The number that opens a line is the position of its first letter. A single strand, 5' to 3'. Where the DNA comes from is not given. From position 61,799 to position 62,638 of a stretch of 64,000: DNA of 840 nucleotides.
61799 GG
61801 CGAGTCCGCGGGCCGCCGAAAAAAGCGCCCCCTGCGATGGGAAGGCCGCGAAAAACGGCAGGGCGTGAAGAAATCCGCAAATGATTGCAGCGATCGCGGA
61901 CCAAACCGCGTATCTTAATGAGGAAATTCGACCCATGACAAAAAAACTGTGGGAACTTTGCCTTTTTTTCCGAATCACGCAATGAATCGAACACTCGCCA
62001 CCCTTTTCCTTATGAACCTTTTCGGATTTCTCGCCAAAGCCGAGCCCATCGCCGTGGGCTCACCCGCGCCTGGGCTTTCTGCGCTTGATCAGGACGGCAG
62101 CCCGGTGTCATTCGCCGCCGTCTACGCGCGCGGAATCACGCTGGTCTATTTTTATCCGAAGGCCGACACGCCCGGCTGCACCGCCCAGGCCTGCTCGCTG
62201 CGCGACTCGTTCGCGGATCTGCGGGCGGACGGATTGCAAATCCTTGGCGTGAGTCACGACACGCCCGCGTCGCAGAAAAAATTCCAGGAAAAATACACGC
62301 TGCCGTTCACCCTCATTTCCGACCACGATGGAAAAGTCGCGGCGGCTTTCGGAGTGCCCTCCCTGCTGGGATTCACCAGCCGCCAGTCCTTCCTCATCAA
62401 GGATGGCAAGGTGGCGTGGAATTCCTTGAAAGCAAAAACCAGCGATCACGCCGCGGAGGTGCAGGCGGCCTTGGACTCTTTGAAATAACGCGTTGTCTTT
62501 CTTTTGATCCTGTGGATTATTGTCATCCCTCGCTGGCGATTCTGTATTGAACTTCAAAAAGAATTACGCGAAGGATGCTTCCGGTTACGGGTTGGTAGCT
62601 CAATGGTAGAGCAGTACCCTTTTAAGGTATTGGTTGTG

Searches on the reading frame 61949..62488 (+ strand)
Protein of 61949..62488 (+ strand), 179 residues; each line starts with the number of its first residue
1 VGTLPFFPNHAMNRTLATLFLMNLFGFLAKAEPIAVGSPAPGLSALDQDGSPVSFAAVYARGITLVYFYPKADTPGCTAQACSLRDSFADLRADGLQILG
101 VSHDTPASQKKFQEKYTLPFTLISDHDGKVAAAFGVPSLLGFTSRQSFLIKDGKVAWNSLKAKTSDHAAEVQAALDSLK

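Call 8: find_encoding_contigs(protein=window:61949-62488:+, flank=10000, max_places=10)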
Protein window:61949-62488:+ (179 aa): no gene with exactly this product is on record in the collection.

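Call 9: find_encoding_contigs(protein=window:61982-62488:+, flank=10000, max_places=10)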
Protein window:61982-62488:+ (168 aa): 6 contigs read that carry it; 4 places shown.
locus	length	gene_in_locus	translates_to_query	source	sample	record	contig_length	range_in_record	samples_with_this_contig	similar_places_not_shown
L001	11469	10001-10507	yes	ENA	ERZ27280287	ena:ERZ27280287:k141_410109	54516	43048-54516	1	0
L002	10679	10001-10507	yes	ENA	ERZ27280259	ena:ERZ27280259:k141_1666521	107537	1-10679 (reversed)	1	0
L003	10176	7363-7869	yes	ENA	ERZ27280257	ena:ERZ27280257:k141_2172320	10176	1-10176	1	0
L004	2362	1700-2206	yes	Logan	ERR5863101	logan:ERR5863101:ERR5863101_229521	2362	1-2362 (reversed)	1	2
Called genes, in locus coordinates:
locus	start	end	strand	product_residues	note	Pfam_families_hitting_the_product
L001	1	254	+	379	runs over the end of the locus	PF04015:DUF362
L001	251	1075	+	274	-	PF00494:SQS_PSY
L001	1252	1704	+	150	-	-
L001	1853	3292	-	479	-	-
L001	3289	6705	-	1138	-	PF00668:Condensation (weak), PF00501:AMP-binding, PF00975:Thioesterase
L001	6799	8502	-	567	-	PF00920:ILVD_EDD_N, PF24877:ILV_EDD_C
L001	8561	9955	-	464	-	PF14559:TPR_19 (faint), PF13432:TPR_16 (weak)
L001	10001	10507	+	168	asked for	PF00578:AhpC-TSA, PF08534:Redoxin, PF13911:AhpC-TSA_2 (weak)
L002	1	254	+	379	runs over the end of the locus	PF04015:DUF362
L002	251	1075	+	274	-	PF00494:SQS_PSY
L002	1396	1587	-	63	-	-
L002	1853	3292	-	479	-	-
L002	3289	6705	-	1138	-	PF00668:Condensation (weak), PF00501:AMP-binding, PF00975:Thioesterase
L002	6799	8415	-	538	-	PF00920:ILVD_EDD_N, PF24877:ILV_EDD_C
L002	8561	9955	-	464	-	PF14559:TPR_19 (faint), PF13432:TPR_16 (weak)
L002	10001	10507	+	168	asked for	PF00578:AhpC-TSA, PF08534:Redoxin, PF13911:AhpC-TSA_2 (weak)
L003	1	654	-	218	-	?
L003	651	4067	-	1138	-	PF00668:Condensation (weak), PF00501:AMP-binding, PF00975:Thioesterase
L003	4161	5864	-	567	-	PF00920:ILVD_EDD_N, PF24877:ILV_EDD_C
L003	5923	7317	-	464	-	PF14559:TPR_19 (faint), PF13432:TPR_16 (weak)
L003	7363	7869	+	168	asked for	PF00578:AhpC-TSA, PF08534:Redoxin, PF13911:AhpC-TSA_2 (weak)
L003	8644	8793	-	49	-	-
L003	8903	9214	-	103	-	-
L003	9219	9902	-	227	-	-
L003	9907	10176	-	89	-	?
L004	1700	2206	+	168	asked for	PF00578:AhpC-TSA, PF08534:Redoxin, PF13911:AhpC-TSA_2 (weak)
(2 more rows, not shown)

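Call 18: search_protein_families(library=phrogs, proteins=[L003:9219-9902:-, L003:8903-9214:-, L003:8644-8850:-, L003:9907-10155:-, L003:8520-8684:-], max_evalue=0.1)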
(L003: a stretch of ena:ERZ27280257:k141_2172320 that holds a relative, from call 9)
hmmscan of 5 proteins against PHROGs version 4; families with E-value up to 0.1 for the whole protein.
L003:9219-9902:- (227 aa): 1 family
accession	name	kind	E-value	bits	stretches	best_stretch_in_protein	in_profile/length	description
phrog_747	-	unknown function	0.089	14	0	47-145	50-148/228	-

L003:8903-9214:- (103 aa): 0 families

L003:8644-8850:- (68 aa): 2 families
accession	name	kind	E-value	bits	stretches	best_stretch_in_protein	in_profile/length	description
phrog_1146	-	DNA, RNA and nucleotide metabolism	0.055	13.6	1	30-67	86-123/342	ParB-like partition protein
phrog_6075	-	unknown function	0.058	14.7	1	12-52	17-56/100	-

L003:9907-10155:- (82 aa): 0 families

L003:8520-8684:- (54 aa): 0 families

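Call 19: search_protein_families(library=pfam, proteins=[L003:9219-9902:-, L003:8903-9214:-, L003:8644-8850:-, L003:9907-10155:-, L003:8520-8684:-], max_evalue=0.1)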
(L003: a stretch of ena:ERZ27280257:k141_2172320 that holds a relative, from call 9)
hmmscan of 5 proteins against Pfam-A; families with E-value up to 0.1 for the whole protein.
L003:9219-9902:- (227 aa): 0 families

L003:8903-9214:- (103 aa): 0 families

L003:8644-8850:- (68 aa): 0 families

L003:9907-10155:- (82 aa): 1 family
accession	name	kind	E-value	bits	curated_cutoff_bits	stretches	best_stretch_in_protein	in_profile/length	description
PF10410.14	DnaB_bind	-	0.0043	17.7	20.6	0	48-64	11-27/56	DnaB-helicase binding domain of primase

L003:8520-8684:- (54 aa): 0 families

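Call 21: find_homologous_proteins(query=L003:9219-9902:-)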
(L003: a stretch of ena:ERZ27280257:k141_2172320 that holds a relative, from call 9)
Query L003:9219-9902:- (227 aa): 22 proteins with E <= 0.001 among 875 candidates.
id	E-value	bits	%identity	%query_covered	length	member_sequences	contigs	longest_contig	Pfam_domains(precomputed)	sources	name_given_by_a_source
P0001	5.0e-135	466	90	100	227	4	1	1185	-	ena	-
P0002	9.7e-132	455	88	100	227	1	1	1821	-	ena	-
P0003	5.8e-121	420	81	100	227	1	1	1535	-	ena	-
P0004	1.5e-119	415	81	100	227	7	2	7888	-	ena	-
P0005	3.5e-112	391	87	89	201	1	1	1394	-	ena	-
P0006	1.0e-108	380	73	100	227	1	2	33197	-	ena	-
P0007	5.0e-107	375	74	100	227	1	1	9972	-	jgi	-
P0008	3.3e-97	342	68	99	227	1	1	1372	-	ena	-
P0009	1.9e-92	327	66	100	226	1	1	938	-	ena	-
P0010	3.0e-91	323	65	99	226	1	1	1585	-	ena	-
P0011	5.8e-90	319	64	99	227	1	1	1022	-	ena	-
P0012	7.1e-88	312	63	99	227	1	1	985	-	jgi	-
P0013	1.2e-87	311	62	95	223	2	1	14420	-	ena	-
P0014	6.1e-86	306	58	99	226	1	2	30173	-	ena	-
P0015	4.8e-85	303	62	94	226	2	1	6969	-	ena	-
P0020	5.1e-82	293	57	99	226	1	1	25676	-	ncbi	-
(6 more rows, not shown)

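Call 22: find_encoding_contigs(protein=P0006, flank=10000, max_places=3)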
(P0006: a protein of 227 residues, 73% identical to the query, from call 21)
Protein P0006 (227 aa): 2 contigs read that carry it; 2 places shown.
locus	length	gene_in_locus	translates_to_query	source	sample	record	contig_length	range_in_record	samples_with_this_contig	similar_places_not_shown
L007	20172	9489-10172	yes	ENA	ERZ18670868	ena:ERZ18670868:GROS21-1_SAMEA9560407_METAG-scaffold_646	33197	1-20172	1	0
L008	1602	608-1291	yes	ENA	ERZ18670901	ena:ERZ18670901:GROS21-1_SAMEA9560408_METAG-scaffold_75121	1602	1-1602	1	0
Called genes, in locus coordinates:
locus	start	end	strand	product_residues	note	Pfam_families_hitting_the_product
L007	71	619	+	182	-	-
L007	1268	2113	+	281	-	PF18014:Acetyltransf_18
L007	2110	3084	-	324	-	PF01408:GFO_IDH_MocA, PF02894:GFO_IDH_MocA_C, PF22725:GFO_IDH_MocA_C3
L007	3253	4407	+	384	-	PF00589:Phage_integrase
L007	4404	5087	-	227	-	PF12728:HTH_17 (weak)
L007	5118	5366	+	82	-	-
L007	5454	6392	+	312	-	-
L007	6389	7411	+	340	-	PF13481:AAA_25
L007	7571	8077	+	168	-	-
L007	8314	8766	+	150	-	-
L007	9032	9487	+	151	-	-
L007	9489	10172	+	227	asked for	-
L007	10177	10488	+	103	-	-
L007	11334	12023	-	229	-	PF01988:VIT1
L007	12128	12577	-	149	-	PF02643:DUF192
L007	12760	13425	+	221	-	PF02085:Cytochrom_CIII (faint), PF14522:Cytochrome_C7 (weak), PF14537:Cytochrom_c3_2 (faint), PF22113:Mtrc-MtrF_II-IV_dom (weak), PF14522:Cytochrome_C7 (weak)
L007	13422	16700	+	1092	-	PF12837:Fer4_6 (faint), PF12838:Fer4_7 (weak), PF13183:Fer4_8 (faint), PF13247:Fer4_11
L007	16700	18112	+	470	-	PF03916:NrfD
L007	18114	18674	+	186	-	PF11821:ActD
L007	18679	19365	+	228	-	PF00034:Cytochrom_C (faint), PF13442:Cytochrome_CBB3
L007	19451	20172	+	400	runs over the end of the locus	-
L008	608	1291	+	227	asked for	-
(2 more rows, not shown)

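Call 23: find_encoding_contigs(protein=P0020, flank=10000, max_places=3)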
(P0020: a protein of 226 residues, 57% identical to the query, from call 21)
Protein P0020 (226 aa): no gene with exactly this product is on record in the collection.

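Call 24: find_encoding_contigs(protein=P0014, flank=10000, max_places=3)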
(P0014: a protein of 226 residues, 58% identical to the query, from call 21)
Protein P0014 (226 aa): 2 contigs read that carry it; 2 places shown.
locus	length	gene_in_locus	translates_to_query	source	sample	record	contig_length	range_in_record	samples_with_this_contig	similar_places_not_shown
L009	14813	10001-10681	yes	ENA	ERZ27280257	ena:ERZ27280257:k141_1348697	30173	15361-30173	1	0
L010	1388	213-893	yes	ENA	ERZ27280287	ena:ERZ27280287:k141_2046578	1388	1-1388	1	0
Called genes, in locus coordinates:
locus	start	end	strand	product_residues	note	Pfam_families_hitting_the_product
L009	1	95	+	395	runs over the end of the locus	PF05977:MFS_3 (weak), PF06609:TRI12 (weak), PF07690:MFS_1, PF00083:Sugar_tr, PF07690:MFS_1 (weak)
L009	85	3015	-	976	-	PF00989:PAS (faint), PF08448:PAS_4 (weak), PF13426:PAS_9 (faint), PF08447:PAS_3, PF00512:HisKA, PF02518:HATPase_c, PF00072:Response_reg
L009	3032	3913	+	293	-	PF00535:Glycos_transf_2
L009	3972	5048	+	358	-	PF01073:3Beta_HSD, PF01370:Epimerase, PF03435:Sacchrp_dh_NADP, PF04321:RmlD_sub_bind (weak), PF07993:NAD_binding_4 (faint), PF13460:NAD_binding_10, PF16363:GDP_Man_Dehyd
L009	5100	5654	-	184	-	-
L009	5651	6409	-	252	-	PF14622:Ribonucleas_3_3, PF00636:Ribonuclease_3, PF00035:dsrm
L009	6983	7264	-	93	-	-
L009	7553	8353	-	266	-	PF13091:PLDc_2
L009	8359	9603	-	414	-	PF09369:MZB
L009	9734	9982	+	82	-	-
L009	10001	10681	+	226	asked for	-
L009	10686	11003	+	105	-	-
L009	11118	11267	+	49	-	-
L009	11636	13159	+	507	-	PF20695:UbiD_N, PF01977:UbiD, PF20696:UbiD_C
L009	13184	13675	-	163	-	-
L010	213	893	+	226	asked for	-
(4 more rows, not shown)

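Call 31: find_encoding_contigs(protein=P0004, flank=8000, max_places=4)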
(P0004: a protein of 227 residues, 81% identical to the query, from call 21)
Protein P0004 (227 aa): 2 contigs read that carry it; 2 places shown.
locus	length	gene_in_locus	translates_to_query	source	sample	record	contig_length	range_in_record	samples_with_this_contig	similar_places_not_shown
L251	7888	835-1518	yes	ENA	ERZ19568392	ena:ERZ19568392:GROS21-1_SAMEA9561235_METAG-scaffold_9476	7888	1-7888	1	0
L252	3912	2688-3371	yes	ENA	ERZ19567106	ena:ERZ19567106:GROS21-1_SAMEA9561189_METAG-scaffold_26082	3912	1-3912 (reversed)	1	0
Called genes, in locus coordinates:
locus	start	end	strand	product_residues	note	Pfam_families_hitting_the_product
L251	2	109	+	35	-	?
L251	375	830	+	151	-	-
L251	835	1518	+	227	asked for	-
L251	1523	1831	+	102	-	-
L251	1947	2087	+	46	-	-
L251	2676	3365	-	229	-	PF01988:VIT1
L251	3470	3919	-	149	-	PF02643:DUF192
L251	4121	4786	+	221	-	PF02085:Cytochrom_CIII (faint), PF14522:Cytochrome_C7 (weak), PF14537:Cytochrom_c3_2 (faint), PF22113:Mtrc-MtrF_II-IV_dom (weak), PF14522:Cytochrome_C7 (weak)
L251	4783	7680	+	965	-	PF12837:Fer4_6 (faint), PF12838:Fer4_7 (weak), PF13183:Fer4_8 (faint), PF13237:Fer4_10 (faint), PF13247:Fer4_11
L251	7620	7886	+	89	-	?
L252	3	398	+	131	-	?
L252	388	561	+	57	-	-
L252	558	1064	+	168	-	-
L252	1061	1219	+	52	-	-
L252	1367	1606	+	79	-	-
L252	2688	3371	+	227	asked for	-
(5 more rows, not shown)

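Call 32: find_encoding_contigs(protein=P0007, flank=10000, max_places=3)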
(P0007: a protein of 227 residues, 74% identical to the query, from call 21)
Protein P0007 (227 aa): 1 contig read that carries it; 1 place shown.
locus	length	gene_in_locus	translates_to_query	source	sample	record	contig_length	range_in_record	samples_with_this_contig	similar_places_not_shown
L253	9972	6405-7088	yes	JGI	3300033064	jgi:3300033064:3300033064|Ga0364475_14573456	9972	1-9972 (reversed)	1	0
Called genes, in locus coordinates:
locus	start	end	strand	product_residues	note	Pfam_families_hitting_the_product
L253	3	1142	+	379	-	?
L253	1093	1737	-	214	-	-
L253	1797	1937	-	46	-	-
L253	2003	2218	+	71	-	-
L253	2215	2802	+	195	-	-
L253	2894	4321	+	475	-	PF00772:DnaB (weak), PF13481:AAA_25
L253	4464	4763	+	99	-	-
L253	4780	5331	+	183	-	-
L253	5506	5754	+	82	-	-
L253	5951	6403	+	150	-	-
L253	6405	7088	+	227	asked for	-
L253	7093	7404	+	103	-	-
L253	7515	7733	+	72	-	-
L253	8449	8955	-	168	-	PF00578:AhpC-TSA, PF08534:Redoxin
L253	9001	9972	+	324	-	?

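Call 33: find_encoding_contigs(protein=P0002, flank=3000, max_places=3)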
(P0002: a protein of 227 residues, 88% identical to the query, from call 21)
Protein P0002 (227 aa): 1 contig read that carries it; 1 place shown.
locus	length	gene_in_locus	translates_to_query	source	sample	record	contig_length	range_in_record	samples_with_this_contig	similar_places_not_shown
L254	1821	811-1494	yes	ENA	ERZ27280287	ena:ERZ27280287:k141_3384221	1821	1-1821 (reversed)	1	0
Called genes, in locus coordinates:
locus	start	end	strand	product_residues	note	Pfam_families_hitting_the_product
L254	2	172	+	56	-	?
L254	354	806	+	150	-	-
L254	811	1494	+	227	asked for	-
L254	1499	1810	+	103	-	-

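Call 42: find_related_loci(query=A2, collection=viral_contigs, flank=10000)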
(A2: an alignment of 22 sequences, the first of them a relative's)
Query A2 (227 aa) in viral_contigs; peptide patterns used: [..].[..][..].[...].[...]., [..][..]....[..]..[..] (x = any residue, [..] = any of these).
37 stretches matched a pattern, but none encodes a relative of the query by tblastn (E <= 1e-3).
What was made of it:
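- On Phage satellite (PICI-like) - context of the array: No helper phage is known, and no relative was found in IMG/VR (call 42).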

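Call 44: search_protein_families(library=pfam, proteins=[L253:5425-5754:+, L253:4780-5331:+, L253:2101-2802:+, L253:1093-1773:-, L253:1741-2001:+, L253:5951-6403:+, L253:4464-4763:+, L253:7515-7733:+, L253:57-1142:+], max_evalue=1)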
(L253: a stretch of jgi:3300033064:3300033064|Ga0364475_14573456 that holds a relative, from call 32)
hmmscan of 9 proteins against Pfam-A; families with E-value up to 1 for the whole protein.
L253:5425-5754:+ (109 aa): 0 families

L253:4780-5331:+ (183 aa): 0 families

L253:2101-2802:+ (233 aa): 1 family
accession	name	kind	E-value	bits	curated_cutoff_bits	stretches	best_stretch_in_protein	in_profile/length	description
PF23023.1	Anti-Pycsar_Apyc1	-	0.19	11.6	50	1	56-117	188-245/250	Anti-Pycsar protein Apyc1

L253:1093-1773:- (226 aa): 2 families
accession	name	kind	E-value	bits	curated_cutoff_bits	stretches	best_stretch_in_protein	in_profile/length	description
PF07022.19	Phage_CI_repr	-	0.042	14.6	22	1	60-80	41-61/65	Bacteriophage CI repressor helix-turn-helix domain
PF23056.1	NTF2_MEX67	-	0.1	12.7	28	1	176-223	30-76/218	MEX67-like, NTF2-like domain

L253:1741-2001:+ (86 aa): 6 families
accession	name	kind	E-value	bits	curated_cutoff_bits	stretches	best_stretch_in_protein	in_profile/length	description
PF12728.13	HTH_17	-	4.8e-08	33.6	27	1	31-69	1-39/51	Helix-turn-helix domain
PF13384.12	HTH_23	-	0.0021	18.3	24.6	1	34-54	20-40/50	Homeodomain-like domain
PF13730.12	HTH_36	-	0.048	13.9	25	1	34-53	28-47/55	Helix-turn-helix domain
PF06056.18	Terminase_5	-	0.071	13.5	20.3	1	34-54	16-36/58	Putative ATPase subunit of terminase (gpP-like)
PF07022.19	Phage_CI_repr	-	0.12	13.2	22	1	38-58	19-39/65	Bacteriophage CI repressor helix-turn-helix domain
PF18289.6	HU-CCDC81_euk_2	-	0.14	12.6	26.1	0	32-49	5-22/75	CCDC81 eukaryotic HU domain 2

L253:5951-6403:+ (150 aa): 1 family
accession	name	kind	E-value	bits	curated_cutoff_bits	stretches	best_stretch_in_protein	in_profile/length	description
PF10410.14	DnaB_bind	-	0.055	14.2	20.6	0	116-132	11-27/56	DnaB-helicase binding domain of primase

L253:4464-4763:+ (99 aa): 0 families

L253:7515-7733:+ (72 aa): 1 family
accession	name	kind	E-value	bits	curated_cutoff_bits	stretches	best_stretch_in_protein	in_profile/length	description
PF13779.11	DUF4175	-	0.051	12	27.3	1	4-34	503-534/825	Domain of unknown function (DUF4175)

L253:57-1142:+ (361 aa): 2 families
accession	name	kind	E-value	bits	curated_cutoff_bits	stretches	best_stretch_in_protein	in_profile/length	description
PF00589.27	Phage_integrase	-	2.8e-08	34.2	27.1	1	202-313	5-135/172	Phage integrase family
PF15184.11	TOM6p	-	0.061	13.5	27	1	142-181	21-61/74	Mitochondrial import receptor subunit TOM6 homolog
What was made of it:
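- That protein has a sub-threshold match to the DnaB-binding domain of primase (E = 0.0043 and 0.055; calls 19, 44).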

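Call 45: search_protein_families(library=phrogs, proteins=[L253:5425-5754:+, L253:4780-5331:+, L253:2101-2802:+, L253:1093-1773:-, L253:1741-2001:+, L253:5951-6403:+, L253:4464-4763:+, L253:7515-7733:+, L253:2894-4321:+], max_evalue=0.1)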
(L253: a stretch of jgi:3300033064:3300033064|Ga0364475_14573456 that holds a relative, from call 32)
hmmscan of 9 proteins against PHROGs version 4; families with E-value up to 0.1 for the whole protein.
L253:5425-5754:+ (109 aa): 0 families

L253:4780-5331:+ (183 aa): 2 families
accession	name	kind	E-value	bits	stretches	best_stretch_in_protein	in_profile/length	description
phrog_57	-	head and packaging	9.4e-05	23.3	1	28-152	55-175/199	terminase small subunit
phrog_12485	-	unknown function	0.075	14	0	30-90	17-76/128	-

L253:2101-2802:+ (233 aa): 0 families

L253:1093-1773:- (226 aa): 3 families
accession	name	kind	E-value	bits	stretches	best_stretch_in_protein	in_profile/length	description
phrog_4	-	transcription regulation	0.0045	17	1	53-96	169-205/400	transcriptional repressor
phrog_2328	-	transcription regulation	0.019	15.7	1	45-83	43-81/128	transcriptional repressor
phrog_3037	-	transcription regulation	0.098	13.5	0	61-87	59-85/189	transcriptional repressor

L253:1741-2001:+ (86 aa): 8 families
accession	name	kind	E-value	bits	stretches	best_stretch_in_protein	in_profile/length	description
phrog_66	-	integration and excision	1.7e-06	28.9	1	16-79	78-142/412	excisionase and transcriptional regulator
phrog_1840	-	integration and excision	0.00012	23.4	1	34-81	9-57/90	excisionase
phrog_15534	-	DNA, RNA and nucleotide metabolism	0.003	19.1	1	35-73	47-84/93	HTH DNA binding protein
phrog_57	-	head and packaging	0.0042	18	1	32-67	13-49/199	terminase small subunit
phrog_4745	-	DNA, RNA and nucleotide metabolism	0.0072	17.1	1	6-61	6-62/107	DNA binding protein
phrog_1553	-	integration and excision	0.011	16.3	1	36-58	9-31/65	excisionase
phrog_1864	-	unknown function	0.043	14.7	1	32-65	21-54/73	-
phrog_2474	-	transcription regulation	0.054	14.4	1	27-54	44-71/118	MerR-like transcriptional regulator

L253:5951-6403:+ (150 aa): 0 families

L253:4464-4763:+ (99 aa): 0 families

L253:7515-7733:+ (72 aa): 0 families

L253:2894-4321:+ (475 aa): 4 families
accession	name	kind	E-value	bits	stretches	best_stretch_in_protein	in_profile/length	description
phrog_19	-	DNA, RNA and nucleotide metabolism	4.2e-09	36.8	1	7-235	162-392/621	DnaB-like replicative helicase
phrog_243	-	DNA, RNA and nucleotide metabolism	2.7e-05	24.3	1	290-367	143-227/273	DnaB-like replicative helicase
phrog_239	-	DNA, RNA and nucleotide metabolism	0.0034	17.3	1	174-344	348-537/801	DNA primase/helicase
phrog_30286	-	unknown function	0.034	13.4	1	183-247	114-178/590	-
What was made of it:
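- Its genes are an integrase (PF00589, 2.8e-8), an HTH_17 excisionase-type protein (4.8e-8) and a DnaB-like helicase (phrog_19, 4.2e-9) (calls 44, 45).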

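Call 46: find_homologous_proteins(query=L254:354-806:+)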
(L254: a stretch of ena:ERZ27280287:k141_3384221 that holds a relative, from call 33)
Query L254:354-806:+ (150 aa): 5 proteins with E <= 0.001 among 93 candidates.
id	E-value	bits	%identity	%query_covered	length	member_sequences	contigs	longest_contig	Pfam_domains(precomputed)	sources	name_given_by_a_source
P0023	2.0e-79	282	90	99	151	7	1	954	-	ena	-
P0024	6.8e-78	277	89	99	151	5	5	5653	-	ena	-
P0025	1.1e-62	228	76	99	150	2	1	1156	-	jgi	-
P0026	3.8e-58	213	70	99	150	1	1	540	-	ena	-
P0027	2.6e-53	198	66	99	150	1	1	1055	-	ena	-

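Call 47: find_encoding_contigs(protein=P0024, flank=6000, max_places=10)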
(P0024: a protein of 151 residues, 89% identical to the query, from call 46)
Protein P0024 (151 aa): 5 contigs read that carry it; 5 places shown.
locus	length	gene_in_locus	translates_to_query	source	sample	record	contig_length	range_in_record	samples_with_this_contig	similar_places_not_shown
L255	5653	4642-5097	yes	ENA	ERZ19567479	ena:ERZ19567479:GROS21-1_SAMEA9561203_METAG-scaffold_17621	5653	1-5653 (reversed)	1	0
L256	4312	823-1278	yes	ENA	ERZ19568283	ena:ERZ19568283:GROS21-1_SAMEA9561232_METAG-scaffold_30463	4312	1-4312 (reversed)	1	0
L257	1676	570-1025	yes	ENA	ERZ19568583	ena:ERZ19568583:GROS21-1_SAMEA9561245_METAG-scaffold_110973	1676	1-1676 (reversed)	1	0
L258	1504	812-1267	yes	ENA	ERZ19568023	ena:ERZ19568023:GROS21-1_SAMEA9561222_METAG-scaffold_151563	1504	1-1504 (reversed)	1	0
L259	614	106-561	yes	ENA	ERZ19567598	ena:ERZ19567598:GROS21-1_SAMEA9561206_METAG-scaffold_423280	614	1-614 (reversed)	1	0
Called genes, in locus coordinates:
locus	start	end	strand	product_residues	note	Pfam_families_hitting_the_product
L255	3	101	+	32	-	?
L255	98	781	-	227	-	PF12728:HTH_17 (weak)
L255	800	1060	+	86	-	-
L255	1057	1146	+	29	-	-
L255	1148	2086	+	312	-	-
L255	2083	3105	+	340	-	PF13481:AAA_25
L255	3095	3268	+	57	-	-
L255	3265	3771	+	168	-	-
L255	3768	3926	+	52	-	-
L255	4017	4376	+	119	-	-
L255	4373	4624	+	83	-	-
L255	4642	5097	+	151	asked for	-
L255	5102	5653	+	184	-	?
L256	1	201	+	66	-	?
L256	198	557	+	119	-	-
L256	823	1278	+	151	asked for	-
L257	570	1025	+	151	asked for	-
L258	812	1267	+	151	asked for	-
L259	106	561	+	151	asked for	-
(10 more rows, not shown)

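Call 60: search_protein_families(library=phrogs, proteins=[L255:3265-3771:+, L255:4017-4376:+, L255:4373-4624:+, L255:1148-2086:+, L255:2083-3105:+, L007:8314-8766:+, L007:7571-8077:+, L255:98-781:-, L253:2215-2802:+], max_evalue=0.05)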
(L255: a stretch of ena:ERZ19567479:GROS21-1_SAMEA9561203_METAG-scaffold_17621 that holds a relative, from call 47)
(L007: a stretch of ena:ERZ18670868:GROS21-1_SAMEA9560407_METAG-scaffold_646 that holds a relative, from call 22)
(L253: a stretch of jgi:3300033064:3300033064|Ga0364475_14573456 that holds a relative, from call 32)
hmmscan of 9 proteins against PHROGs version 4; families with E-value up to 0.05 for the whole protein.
L255:3265-3771:+ (168 aa): 0 families

L255:4017-4376:+ (119 aa): 2 families
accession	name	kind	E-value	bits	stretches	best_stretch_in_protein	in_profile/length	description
phrog_57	-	head and packaging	1.4e-06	29.3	1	16-112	70-166/199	terminase small subunit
phrog_141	-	head and packaging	0.012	16.1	1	27-102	71-145/183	terminase small subunit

L255:4373-4624:+ (83 aa): 0 families

L255:1148-2086:+ (312 aa): 1 family
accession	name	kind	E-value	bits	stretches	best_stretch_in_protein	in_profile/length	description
phrog_11992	-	unknown function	0.00024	22.4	1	11-89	5-83/177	-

L255:2083-3105:+ (340 aa): 7 families
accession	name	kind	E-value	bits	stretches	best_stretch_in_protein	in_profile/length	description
phrog_239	-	DNA, RNA and nucleotide metabolism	6.7e-08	32.9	1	45-237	354-582/801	DNA primase/helicase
phrog_243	-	DNA, RNA and nucleotide metabolism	0.00066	19.7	0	124-252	134-262/273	DnaB-like replicative helicase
phrog_6357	-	unknown function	0.0037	17.6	1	54-187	36-169/321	-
phrog_906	-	DNA, RNA and nucleotide metabolism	0.004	16.9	1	44-202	522-689/872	DNA polymerase/primase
phrog_97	-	other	0.0063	16.7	1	48-151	72-183/506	UvsX-like recombinase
phrog_19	-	DNA, RNA and nucleotide metabolism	0.012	15.5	0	47-100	351-404/621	DnaB-like replicative helicase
phrog_31575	-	unknown function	0.034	15.3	0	177-251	12-84/111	-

L007:8314-8766:+ (150 aa): 2 families
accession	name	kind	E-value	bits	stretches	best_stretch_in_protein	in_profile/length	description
phrog_57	-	head and packaging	2.3e-05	25.3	1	45-143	75-166/199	terminase small subunit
phrog_16757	-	unknown function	0.017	16.6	0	19-76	18-74/90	-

L007:7571-8077:+ (168 aa): 0 families

L255:98-781:- (227 aa): 3 families
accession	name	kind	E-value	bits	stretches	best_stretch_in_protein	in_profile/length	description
phrog_66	-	integration and excision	0.00026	21.8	1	5-68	95-155/412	excisionase and transcriptional regulator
phrog_6962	-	unknown function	0.0058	17.9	0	160-198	15-53/73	-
phrog_22141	-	DNA, RNA and nucleotide metabolism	0.018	15.9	1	15-126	49-149/166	DNA binding protein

L253:2215-2802:+ (195 aa): 0 families
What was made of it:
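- On REP/BIME: No HUH-type family was seen among the element proteins scanned (calls 18, 19, 44, 45, 60).
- On Phage satellite (PICI-like) - context of the array: The integrase, HTH_17, DnaB-like or AAA_25 helicase and phrog_57 small-terminase-like hits are present in 8-10 kb elements (calls 22, 32, 44, 45, 60).
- A small-terminase-like protein hits phrog_57 in three family members: 9.4e-5, 1.4e-6 and 2.3e-5 (calls 45, 60). The only array-bearing element seen in full (L253) has a DnaB-type helicase module, unlike the primase-helicase module of array-less Leu-type elements (calls 32, 45, 60).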

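Call 67: predict_structure(alignment_id=A3)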
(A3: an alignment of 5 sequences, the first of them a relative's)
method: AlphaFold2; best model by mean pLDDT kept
length: 150 residues; sequences in the alignment: 5
mean_pLDDT: 81.3   pTM: 0.60
mean pLDDT of the five models: 81.3, 57.7, 57.5, 57.3, 53.3
residues with pLDDT >= 90: 7; 70-90: 123; 50-70: 19; < 50: 1
segments of 3 or more residues with pLDDT < 50: none
pLDDT, mean of each block of 10 residues (from residue 1): 76 88 85 53 84 88 85 88 75 72 88 83 87 89 77
secondary structure, 60 per line:
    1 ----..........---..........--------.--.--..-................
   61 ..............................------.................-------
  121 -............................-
elements in order: H7-14 H18-27 H45-90 H97-113 H122-149
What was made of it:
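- The AF2 model of the 150-aa protein has mean pLDDT 81 (call 67).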
